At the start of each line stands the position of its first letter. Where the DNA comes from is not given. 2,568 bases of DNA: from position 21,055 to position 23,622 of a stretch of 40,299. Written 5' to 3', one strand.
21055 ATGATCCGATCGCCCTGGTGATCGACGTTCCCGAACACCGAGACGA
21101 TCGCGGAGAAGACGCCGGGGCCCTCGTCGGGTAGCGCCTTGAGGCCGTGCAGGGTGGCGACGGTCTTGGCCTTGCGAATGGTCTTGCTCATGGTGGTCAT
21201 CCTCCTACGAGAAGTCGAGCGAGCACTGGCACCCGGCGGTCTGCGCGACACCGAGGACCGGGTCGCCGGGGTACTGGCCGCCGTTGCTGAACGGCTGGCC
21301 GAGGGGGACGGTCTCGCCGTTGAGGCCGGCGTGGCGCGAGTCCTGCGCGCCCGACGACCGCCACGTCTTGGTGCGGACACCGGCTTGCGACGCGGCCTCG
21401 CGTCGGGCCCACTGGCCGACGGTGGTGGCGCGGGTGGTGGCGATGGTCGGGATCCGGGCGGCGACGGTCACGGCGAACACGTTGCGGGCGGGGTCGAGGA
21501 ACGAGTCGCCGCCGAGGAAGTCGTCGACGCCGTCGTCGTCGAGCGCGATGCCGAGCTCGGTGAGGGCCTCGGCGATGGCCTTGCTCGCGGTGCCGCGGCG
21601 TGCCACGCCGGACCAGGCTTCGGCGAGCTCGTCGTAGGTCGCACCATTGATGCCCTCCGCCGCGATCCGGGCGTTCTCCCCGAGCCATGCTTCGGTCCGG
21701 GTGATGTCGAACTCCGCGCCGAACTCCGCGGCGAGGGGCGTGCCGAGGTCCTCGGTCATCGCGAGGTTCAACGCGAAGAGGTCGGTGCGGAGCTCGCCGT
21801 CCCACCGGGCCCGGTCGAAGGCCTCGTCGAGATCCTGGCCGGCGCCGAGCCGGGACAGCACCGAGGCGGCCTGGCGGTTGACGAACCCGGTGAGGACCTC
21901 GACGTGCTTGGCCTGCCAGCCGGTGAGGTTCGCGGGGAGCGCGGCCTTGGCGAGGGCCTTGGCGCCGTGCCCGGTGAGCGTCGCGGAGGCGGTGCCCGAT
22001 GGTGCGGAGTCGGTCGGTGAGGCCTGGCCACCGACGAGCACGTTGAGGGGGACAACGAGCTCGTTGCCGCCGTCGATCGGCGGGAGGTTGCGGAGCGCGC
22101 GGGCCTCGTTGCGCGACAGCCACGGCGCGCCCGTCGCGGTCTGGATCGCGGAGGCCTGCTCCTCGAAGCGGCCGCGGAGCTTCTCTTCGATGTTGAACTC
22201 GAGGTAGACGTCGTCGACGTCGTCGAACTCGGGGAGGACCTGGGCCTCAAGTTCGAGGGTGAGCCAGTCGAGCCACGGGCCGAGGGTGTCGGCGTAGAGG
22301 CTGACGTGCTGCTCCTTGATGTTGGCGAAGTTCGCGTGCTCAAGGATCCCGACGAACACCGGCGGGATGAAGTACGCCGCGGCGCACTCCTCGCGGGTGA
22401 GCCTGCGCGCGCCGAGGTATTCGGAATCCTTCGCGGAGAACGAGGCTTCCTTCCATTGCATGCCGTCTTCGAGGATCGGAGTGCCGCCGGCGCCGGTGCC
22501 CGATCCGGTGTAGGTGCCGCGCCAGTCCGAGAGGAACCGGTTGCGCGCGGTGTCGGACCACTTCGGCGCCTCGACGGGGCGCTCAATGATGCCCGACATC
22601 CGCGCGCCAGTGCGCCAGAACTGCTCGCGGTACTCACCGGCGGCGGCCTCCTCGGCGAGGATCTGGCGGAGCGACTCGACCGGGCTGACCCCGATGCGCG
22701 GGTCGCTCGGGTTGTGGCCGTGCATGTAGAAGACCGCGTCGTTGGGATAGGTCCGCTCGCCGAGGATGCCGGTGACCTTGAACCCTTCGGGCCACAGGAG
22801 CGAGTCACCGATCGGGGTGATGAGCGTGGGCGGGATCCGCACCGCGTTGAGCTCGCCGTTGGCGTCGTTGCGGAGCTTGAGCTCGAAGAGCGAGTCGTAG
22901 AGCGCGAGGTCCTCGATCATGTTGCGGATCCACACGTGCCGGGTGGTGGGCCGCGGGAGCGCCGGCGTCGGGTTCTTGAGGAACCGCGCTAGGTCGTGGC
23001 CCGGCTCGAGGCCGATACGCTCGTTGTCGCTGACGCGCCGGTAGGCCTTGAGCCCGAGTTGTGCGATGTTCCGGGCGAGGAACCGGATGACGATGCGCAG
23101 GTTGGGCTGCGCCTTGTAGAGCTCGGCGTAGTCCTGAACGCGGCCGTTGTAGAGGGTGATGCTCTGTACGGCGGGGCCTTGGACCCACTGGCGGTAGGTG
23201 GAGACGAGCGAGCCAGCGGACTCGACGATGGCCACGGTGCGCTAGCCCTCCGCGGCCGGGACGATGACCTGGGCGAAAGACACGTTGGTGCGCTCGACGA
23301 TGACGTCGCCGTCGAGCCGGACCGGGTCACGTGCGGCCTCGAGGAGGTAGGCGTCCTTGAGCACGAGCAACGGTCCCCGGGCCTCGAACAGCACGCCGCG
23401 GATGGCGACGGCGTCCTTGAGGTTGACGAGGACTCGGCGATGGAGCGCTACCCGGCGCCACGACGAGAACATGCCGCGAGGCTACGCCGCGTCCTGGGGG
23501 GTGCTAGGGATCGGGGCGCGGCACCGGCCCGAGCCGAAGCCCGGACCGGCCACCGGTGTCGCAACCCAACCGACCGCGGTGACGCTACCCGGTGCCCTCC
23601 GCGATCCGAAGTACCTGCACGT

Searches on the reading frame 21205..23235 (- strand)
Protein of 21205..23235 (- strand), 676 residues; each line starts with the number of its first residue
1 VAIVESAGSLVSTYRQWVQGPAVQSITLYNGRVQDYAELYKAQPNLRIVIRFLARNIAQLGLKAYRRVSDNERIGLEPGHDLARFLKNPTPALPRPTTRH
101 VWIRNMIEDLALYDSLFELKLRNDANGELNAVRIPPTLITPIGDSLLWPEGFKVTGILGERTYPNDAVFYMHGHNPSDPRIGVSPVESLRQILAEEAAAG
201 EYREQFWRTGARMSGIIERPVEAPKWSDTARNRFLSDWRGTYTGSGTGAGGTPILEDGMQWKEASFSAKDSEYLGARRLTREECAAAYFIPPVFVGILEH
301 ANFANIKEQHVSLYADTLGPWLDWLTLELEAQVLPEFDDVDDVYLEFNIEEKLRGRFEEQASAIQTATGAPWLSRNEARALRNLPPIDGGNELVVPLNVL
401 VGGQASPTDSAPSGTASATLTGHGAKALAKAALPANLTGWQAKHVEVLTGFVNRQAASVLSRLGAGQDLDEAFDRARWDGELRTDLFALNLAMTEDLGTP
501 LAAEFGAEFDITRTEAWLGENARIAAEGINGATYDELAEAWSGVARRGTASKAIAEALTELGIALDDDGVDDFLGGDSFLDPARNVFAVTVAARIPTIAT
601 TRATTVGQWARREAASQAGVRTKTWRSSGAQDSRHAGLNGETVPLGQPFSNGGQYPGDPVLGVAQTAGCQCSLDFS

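Call 8: search_protein_families(library=pfam, proteins=[window:21205-23235:-], max_evalue=0.01)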
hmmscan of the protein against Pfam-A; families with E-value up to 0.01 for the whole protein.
window:21205-23235:- (676 aa): 1 family
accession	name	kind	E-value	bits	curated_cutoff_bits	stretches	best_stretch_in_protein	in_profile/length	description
PF04860.17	Phage_portal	-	5e-66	223.5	39.1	1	47-383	4-321/321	Phage portal protein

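Call 10: search_dna_similar(query=window:21205-23235:-, collection=phages, mode=protein, max_rows=25)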
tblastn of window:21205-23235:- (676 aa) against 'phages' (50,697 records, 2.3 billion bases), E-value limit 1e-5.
Records with a match: 1464; places in all: 1468; records where one place covers at least 80% of the query: 251.
Best place of each record, by identity: <60% 1464.
By first word of the organism name: Mycobacterium 291; Arthrobacter 160; Staphylococcus 103; Streptococcus 99; Microbacterium 94; Vibrio 86; Escherichia 60; Gordonia 50; Ralstonia 50; Bacillus 48; and 81 more.
By host as written in the record: Mycobacterium smegmatis mc2 155 219; - 202; Arthrobacter sp. ATCC 21022 104; Microbacterium foliorum NRRL B-24224 53; Escherichia coli 45; Staphylococcus aureus 44; Gordonia terrae 3612 41; Ralstonia solanacearum 39; and 367 more.
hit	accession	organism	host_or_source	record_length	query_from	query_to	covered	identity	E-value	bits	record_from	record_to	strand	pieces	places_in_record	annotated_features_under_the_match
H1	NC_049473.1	Arthrobacter phage Kuleana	Arthrobacter globiformis B-2979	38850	1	676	100%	44.7%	1e-143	469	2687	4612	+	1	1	5: portal protein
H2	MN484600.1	Arthrobacter phage Kuleana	Arthrobacter globiformis B-2979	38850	1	676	100%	44.7%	1e-143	469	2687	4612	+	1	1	5: portal protein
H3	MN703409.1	Arthrobacter phage LittleTokyo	Arthrobacter globiformis B-2979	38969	1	676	100%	44.6%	6e-151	490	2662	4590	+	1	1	5: portal protein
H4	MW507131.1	Arthrobacter phage Leona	Arthrobacter globiformis B-2979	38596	1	676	100%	44.5%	1e-144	471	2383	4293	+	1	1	4: portal protein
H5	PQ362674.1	Arthrobacter phage KHumphrey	Arthrobacter atrocyaneus NRRL B-2883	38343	1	676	100%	44.5%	1e-143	469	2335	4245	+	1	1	4: portal protein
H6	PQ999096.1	Arthrobacter phage PhluffyCoco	Arthrobacter globiformis B-2979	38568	1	676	100%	44.5%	1e-143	469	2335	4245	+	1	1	4: portal protein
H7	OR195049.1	Arthrobacter phage RedFox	Arthrobacter globiformis B-2979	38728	1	676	100%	44.5%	1e-143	469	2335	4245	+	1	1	4: portal protein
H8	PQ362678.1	Arthrobacter phage Juno112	Arthrobacter globiformis B-2979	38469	1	676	100%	44.3%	4e-143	467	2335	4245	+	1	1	4: portal protein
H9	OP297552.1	Arthrobacter phage Renna12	Arthrobacter globiformis B-2979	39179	1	676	100%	44.3%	7e-146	475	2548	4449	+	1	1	5: portal protein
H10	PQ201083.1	Arthrobacter phage HannahPhantana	Arthrobacter globiformis B-2979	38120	1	676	100%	43.7%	8e-137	449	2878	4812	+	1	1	6: portal protein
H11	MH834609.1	Arthrobacter phage Daob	Arthrobacter globiformis NRRL B-2979 SEA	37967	1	676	100%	43.7%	9e-136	446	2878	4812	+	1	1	6: portal protein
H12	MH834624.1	Arthrobacter phage Polka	Arthrobacter globiformis NRRL B-2979 SEA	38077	1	676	100%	43.7%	9e-136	446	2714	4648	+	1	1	5: portal protein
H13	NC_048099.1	Arthrobacter phage Coral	Arthrobacter globiformis NRRL B-2979 SEA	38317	1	676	100%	43.7%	9e-136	446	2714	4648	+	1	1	5: portal protein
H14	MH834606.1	Arthrobacter phage Coral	Arthrobacter globiformis NRRL B-2979 SEA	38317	1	676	100%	43.7%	9e-136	446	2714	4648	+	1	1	5: portal protein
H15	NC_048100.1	Arthrobacter phage Kepler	Arthrobacter globiformis NRRL B-2979 SEA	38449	1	676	100%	43.7%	9e-136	446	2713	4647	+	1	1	5: portal protein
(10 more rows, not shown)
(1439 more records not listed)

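Call 12: find_related_loci(query=window:21205-23235:-, collection=viral_contigs, flank=10000)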
Query window:21205-23235:- (676 aa) in viral_contigs; peptide patterns used: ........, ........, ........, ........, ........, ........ (x = any residue, [..] = any of these).
13 stretches matched a pattern; 1 encode a relative of the query (tblastn E <= 1e-3); 1 distinct loci.
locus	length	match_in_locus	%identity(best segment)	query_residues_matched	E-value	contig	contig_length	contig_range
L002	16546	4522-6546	63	1-676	0e+0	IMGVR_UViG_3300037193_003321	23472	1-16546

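Call 13: find_related_loci(query=window:21205-23235:-, collection=genome_contigs, flank=10000)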
Query window:21205-23235:- (676 aa) in genome_contigs; peptide patterns used: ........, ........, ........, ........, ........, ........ (x = any residue, [..] = any of these).
206 stretches matched a pattern, but none encodes a relative of the query by tblastn (E <= 1e-3).
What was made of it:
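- Tried and rejected: First genome_contigs scan with the single portal protein: nothing (call 13).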

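Call 23: find_homologous_proteins(query=window:21205-23235:-, max_evalue=1e-50)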
Query window:21205-23235:- (676 aa): 3042 proteins with E <= 1e-50 among 8000 candidates; the best 120 are listed.
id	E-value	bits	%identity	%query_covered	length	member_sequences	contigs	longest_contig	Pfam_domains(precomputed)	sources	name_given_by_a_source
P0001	0.0e+0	1535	100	100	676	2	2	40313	PF04860.18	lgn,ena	-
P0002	0.0e+0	1099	70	100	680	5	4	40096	PF04860.18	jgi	jgi:HK97 family phage portal protein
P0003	0.0e+0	1095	70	100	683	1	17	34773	PF04860.18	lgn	-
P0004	0.0e+0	1094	71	100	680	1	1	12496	PF04860.18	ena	-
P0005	0.0e+0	1073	70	100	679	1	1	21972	PF04860.18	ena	-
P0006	0.0e+0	1038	68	100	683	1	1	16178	PF04860.18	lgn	-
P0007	0.0e+0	1031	68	100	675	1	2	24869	PF04860.18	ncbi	-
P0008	7.0e-295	998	67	100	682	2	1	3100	PF04860.18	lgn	-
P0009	6.1e-293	992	66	100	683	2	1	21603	PF04860.18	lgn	-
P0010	1.4e-290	984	66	100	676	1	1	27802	PF04860.18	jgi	-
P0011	1.4e-290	984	66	100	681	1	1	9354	PF04860.18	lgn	-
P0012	1.9e-290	983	66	100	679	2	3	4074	PF04860.18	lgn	-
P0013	3.1e-289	979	65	100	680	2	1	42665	PF04860.18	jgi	jgi:HK97 family phage portal protein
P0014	1.2e-286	971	66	100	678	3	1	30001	PF04860.18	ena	-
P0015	1.6e-286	970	64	100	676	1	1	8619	PF04860.18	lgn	-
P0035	7.3e-245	833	58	100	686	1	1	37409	PF04860.18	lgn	-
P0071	8.1e-199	681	52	100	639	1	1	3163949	PF04860.18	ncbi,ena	-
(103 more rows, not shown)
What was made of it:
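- The portal protein has relatives at 58-71% identity on metagenome contigs (call 23).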

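Call 24: find_encoding_contigs(protein=P0002, flank=10000, max_places=2)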
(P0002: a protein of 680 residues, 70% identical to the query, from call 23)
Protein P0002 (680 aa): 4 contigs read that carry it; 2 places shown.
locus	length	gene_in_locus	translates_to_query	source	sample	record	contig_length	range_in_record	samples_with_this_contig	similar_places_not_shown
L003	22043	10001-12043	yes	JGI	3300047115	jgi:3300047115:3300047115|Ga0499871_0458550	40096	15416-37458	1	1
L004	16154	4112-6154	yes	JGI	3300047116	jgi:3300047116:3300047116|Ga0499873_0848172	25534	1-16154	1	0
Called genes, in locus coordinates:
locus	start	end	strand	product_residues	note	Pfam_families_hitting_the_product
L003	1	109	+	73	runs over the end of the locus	PF06737:Transglycosylas (weak)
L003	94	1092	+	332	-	PF08241:Methyltransf_11 (faint), PF01555:N6_N4_Mtase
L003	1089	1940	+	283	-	PF01555:N6_N4_Mtase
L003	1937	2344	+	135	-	-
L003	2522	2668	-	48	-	-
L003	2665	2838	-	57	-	-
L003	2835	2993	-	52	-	-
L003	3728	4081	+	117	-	-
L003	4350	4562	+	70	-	-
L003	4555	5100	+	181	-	PF05119:Terminase_4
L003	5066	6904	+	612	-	PF03354:TerL_ATPase, PF20441:TerL_nuclease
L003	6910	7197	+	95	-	-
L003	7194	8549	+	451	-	PF21818:DUF6884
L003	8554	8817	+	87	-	-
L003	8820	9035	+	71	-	-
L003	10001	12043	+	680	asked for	PF04860:Phage_portal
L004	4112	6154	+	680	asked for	PF04860:Phage_portal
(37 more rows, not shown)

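Call 25: find_encoding_contigs(protein=P0003, flank=10000, max_places=2)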
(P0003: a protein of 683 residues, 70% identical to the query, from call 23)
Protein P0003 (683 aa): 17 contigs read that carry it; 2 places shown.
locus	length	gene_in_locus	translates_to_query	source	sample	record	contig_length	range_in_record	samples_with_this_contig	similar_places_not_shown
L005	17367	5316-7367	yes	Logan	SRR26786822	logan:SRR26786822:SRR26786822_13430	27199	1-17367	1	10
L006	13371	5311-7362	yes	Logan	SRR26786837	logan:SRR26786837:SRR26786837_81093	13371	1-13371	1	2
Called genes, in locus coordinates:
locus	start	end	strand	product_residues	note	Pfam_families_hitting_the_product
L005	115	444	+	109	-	-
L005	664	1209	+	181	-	PF05119:Terminase_4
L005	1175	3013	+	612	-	PF03354:TerL_ATPase, PF20441:TerL_nuclease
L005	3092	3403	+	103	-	-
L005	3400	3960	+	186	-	-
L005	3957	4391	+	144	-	-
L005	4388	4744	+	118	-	-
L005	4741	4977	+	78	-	-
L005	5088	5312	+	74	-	-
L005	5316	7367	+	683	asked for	PF04860:Phage_portal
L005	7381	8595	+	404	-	-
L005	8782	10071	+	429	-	PF05065:Phage_capsid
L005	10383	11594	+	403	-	PF13489:Methyltransf_23, PF08241:Methyltransf_11 (weak), PF08242:Methyltransf_12 (weak)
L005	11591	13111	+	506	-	PF04464:Glyphos_transf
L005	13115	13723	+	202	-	-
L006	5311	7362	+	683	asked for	PF04860:Phage_portal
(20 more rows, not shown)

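Call 26: find_encoding_contigs(protein=P0013, flank=10000, max_places=2)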
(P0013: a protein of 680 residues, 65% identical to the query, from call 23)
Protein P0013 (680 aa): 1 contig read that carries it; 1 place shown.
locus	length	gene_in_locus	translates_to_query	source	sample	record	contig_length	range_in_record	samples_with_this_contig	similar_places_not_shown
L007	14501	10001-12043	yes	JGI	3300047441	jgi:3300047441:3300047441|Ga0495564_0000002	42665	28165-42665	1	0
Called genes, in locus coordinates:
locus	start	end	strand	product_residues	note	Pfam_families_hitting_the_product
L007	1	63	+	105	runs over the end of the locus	-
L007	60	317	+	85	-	-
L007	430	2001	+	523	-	PF00772:DnaB, PF13481:AAA_25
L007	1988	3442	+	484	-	PF01555:N6_N4_Mtase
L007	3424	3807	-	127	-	-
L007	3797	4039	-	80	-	-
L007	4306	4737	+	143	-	PF01844:HNH (weak)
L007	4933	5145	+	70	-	-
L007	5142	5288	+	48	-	-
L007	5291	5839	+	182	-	PF05119:Terminase_4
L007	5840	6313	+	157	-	-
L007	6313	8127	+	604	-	PF03354:TerL_ATPase, PF20441:TerL_nuclease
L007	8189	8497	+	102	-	-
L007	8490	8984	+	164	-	-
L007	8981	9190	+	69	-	-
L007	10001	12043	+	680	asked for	PF04860:Phage_portal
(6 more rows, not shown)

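Call 29: find_encoding_contigs(protein=P0007, flank=10000, max_places=1)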
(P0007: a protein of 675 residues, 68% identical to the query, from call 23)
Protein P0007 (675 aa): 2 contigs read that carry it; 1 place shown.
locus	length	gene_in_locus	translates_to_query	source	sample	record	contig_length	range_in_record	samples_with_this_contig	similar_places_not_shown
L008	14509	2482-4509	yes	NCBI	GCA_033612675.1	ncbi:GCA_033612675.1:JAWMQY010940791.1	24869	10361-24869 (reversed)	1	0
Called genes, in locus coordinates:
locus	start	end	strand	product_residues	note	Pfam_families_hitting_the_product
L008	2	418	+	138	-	?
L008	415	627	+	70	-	-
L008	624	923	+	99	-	-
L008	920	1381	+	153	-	-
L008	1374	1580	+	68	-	-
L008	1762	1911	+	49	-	-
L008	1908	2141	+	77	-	-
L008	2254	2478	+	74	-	-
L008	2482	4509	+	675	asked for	PF04860:Phage_portal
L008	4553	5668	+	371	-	PF04586:Peptidase_S78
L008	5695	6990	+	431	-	PF05065:Phage_capsid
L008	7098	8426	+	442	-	PF02709:Glyco_transf_7C (faint)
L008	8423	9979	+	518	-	-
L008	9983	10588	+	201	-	-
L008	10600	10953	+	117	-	-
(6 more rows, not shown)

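Call 30: find_encoding_contigs(protein=P0014, flank=10000, max_places=1)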
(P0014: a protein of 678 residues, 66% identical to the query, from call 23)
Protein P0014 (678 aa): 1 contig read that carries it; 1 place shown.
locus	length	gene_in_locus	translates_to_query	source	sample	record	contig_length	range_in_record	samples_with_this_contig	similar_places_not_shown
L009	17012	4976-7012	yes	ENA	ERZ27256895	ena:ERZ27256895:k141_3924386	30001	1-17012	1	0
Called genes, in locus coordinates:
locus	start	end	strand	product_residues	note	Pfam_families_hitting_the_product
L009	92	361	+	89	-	-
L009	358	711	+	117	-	-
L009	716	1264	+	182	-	PF05119:Terminase_4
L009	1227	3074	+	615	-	PF03354:TerL_ATPase, PF20441:TerL_nuclease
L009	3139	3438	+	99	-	-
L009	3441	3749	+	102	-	-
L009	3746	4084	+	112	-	-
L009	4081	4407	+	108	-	-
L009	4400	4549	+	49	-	-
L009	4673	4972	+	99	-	-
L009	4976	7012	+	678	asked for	PF04860:Phage_portal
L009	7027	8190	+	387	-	PF04586:Peptidase_S78 (weak)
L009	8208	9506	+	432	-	PF05065:Phage_capsid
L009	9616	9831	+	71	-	-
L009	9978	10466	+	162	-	-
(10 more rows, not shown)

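Call 31: find_encoding_contigs(protein=P0035, flank=10000, max_places=1)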
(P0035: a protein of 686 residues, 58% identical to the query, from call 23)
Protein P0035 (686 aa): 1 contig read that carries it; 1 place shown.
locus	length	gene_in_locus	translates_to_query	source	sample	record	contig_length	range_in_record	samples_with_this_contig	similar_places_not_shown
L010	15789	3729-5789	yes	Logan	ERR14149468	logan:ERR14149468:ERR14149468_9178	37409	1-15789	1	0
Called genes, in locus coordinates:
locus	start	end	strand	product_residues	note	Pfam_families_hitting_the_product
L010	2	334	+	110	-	?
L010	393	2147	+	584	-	PF03354:TerL_ATPase, PF20441:TerL_nuclease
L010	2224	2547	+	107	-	-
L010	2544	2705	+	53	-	-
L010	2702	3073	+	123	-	-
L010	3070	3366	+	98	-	-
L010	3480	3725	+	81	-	-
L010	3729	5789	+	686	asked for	PF04860:Phage_portal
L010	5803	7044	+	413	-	PF04586:Peptidase_S78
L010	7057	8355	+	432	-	PF05065:Phage_capsid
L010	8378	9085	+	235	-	-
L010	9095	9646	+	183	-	-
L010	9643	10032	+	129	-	-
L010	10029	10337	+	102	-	PF04883:HK97-gp10_like (weak)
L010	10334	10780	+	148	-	-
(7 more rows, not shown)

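Call 54: find_encoding_contigs(protein=P0071, flank=10000, max_places=1)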
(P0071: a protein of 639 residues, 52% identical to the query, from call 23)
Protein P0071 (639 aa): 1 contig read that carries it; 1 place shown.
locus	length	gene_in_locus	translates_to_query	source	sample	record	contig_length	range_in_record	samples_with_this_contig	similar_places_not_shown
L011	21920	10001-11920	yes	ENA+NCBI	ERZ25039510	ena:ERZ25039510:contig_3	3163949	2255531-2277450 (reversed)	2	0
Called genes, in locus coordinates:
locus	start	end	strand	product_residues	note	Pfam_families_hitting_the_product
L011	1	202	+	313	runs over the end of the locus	-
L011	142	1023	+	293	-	PF01844:HNH (weak)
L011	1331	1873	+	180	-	-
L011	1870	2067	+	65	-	-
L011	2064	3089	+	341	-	PF09397:FtsK_gamma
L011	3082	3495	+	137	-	-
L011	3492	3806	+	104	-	-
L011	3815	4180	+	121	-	-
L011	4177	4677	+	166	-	PF07799:DUF1643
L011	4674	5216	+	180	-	-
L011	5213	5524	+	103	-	-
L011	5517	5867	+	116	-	PF01844:HNH (faint)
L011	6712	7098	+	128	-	-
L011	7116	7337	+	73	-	-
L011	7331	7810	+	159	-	PF05119:Terminase_4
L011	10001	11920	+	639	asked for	PF04860:Phage_portal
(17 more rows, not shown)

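Call 66: get_annotated_region(hit=H1, flank=12000)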
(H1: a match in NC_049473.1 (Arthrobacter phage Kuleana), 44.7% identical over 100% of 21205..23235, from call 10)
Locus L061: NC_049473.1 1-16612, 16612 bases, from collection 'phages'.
description: Arthrobacter phage Kuleana, complete genome.
organism: Arthrobacter phage Kuleana (NCBI taxid 2653270)
taxonomy: Viruses; Duplodnaviria; Heunggongvirae; Uroviricota; Caudoviricetes; Kuleanavirus; Kuleanavirus kuleana
host: Arthrobacter globiformis B-2979; source: soil; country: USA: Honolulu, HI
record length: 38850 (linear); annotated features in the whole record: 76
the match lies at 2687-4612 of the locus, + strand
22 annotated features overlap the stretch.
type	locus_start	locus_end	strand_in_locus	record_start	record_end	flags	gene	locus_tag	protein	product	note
CDS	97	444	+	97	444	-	1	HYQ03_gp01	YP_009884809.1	hypothetical protein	Hypothetical protein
CDS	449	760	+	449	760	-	2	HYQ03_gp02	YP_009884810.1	DNA binding protein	terminase, small subunit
CDS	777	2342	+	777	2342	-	3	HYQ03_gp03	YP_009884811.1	terminase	terminase, large subunit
CDS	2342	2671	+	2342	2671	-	4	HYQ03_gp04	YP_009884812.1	RNA binding protein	-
CDS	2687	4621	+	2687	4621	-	5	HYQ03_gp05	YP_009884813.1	portal protein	-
CDS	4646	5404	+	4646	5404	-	6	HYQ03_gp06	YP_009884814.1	head maturation protease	capsid maturation protease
CDS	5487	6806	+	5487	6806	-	7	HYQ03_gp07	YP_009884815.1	major capsid protein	-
CDS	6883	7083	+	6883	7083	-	8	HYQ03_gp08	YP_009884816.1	hypothetical protein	Hypothetical protein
CDS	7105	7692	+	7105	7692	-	9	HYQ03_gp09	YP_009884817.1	head-to-tail adaptor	-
CDS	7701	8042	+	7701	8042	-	10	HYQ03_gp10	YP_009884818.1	head closure Hc1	head-to-tail stopper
CDS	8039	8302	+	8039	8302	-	11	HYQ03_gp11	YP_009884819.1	hypothetical protein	-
CDS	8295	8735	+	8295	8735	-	12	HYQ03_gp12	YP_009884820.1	tail terminator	-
CDS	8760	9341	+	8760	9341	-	13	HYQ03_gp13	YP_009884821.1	major tail protein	-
CDS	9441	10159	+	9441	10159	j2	15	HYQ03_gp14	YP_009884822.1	tail assembly chaperone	-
CDS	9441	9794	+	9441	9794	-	14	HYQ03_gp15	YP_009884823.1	tail assembly chaperone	-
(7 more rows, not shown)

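Call 69: find_related_loci(query=A1, collection=genome_contigs, flank=10000)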
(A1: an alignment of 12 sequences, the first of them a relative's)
Query A1 (676 aa) in genome_contigs; peptide patterns used: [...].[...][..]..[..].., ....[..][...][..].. (x = any residue, [..] = any of these).
245 stretches matched a pattern; 169 encode a relative of the query (tblastn E <= 1e-3); the best 80 are kept; 80 distinct loci.
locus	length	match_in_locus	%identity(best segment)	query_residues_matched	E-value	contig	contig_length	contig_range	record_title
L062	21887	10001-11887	52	5-676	0e+0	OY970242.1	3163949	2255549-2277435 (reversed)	MAG: uncultured Microthrixaceae bacterium isolate MFD03066.bin.2.142 genome assembly, chromosome: 1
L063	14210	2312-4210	44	1-676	2e-161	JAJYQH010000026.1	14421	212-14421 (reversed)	MAG: Actinomycetes bacterium isolate DS4.bin21 NODE_4884_length_14421_cov_3.664265, whole genome shotgun sequence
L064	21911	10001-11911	42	1-674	2e-156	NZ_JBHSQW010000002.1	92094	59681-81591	Pseudonocardia hispaniensis strain CCM 8391 GCM70027223_24, whole genome shotgun sequence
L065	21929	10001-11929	45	1-675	4e-154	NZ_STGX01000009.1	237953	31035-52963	Glycomyces paridis strain CPCC 204357 scaffold27_154.1_length_237953, whole genome shotgun sequence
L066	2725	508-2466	42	1-676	1e-160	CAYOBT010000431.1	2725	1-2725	MAG TPA_asm: uncultured Anaerolineales bacterium isolate binchicken_co334_27 genome assembly, contig: NODE_85141_length_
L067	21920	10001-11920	42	1-673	5e-149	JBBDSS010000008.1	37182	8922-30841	MAG: Homoserinimonas sp. isolate LejiaC_65_36 Lejia_C_2593_length_37182_cov_19, whole genome shotgun sequence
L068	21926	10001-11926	43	22-676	7e-146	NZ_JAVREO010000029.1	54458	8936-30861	Streptomyces chisholmiae strain DSM 44915 NODE_29_length_54458_cov_229.009976, whole genome shotgun sequence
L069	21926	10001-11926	45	1-676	2e-156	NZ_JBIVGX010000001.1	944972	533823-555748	Paenarthrobacter sp. NPDC089714 NPDC089714_164_G3.ctg-0001, whole genome shotgun sequence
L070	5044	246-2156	42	6-673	2e-146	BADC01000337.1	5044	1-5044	Corynebacterium-like bacterium B27 DNA, contig: IB027.C337, whole genome shotgun sequence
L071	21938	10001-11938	43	1-676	2e-142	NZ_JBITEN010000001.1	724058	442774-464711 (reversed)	Streptomyces sp. NPDC051315 NPDC051315_56_C8.ctg-0001, whole genome shotgun sequence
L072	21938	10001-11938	44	1-676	7e-141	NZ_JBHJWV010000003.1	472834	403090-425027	Microbacterium sp. NPDC056052 NPDC056052_390_F5.ctg-0003, whole genome shotgun sequence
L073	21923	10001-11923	40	1-673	7e-140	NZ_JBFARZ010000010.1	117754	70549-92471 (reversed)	Citricoccus sp. NPDC055426 NPDC055426_T27_E3.ctg-0010, whole genome shotgun sequence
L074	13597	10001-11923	42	1-673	1e-139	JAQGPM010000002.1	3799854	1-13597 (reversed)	Microbacterium humicola strain W4 contig_2, whole genome shotgun sequence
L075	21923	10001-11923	42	1-673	1e-139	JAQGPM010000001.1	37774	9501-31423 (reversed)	Microbacterium humicola strain W4 contig_1, whole genome shotgun sequence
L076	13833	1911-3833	42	1-673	1e-139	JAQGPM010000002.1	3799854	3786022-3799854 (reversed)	Microbacterium humicola strain W4 contig_2, whole genome shotgun sequence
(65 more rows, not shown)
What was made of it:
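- On Actinobacterial -10 (TANNNT) promoters producing leaderless mRNAs: The closest genome-embedded relative (portal 52%) is in a Microthrixaceae MAG, and nearly all of the other prophage relatives are in Actinomycetota (call 69).
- The nearest host-linked relative is a prophage in a Microthrixaceae (Actinomycetota) MAG (call 69).
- Tried and rejected: The profile scan then gave 80 prophage loci (call 69).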

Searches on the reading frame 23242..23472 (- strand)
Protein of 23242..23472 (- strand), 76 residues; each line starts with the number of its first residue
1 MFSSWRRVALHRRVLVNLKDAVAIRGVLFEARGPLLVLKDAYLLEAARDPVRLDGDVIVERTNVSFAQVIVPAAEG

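Call 9: search_protein_families(library=pfam, proteins=[window:23242-23472:-], max_evalue=0.01)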
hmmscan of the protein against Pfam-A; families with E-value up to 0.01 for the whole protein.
window:23242-23472:- (76 aa): 0 families

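Call 22: search_protein_families(library=phrogs, proteins=[window:23242-23472:-], max_evalue=0.01)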
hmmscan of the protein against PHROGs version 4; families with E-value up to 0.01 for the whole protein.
window:23242-23472:- (76 aa): 2 families
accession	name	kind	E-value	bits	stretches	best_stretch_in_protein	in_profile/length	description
phrog_6750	-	unknown function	4.7e-20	72.1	1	5-69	4-68/69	-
phrog_29151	-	unknown function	1.9e-13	51.2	1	8-69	46-107/108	-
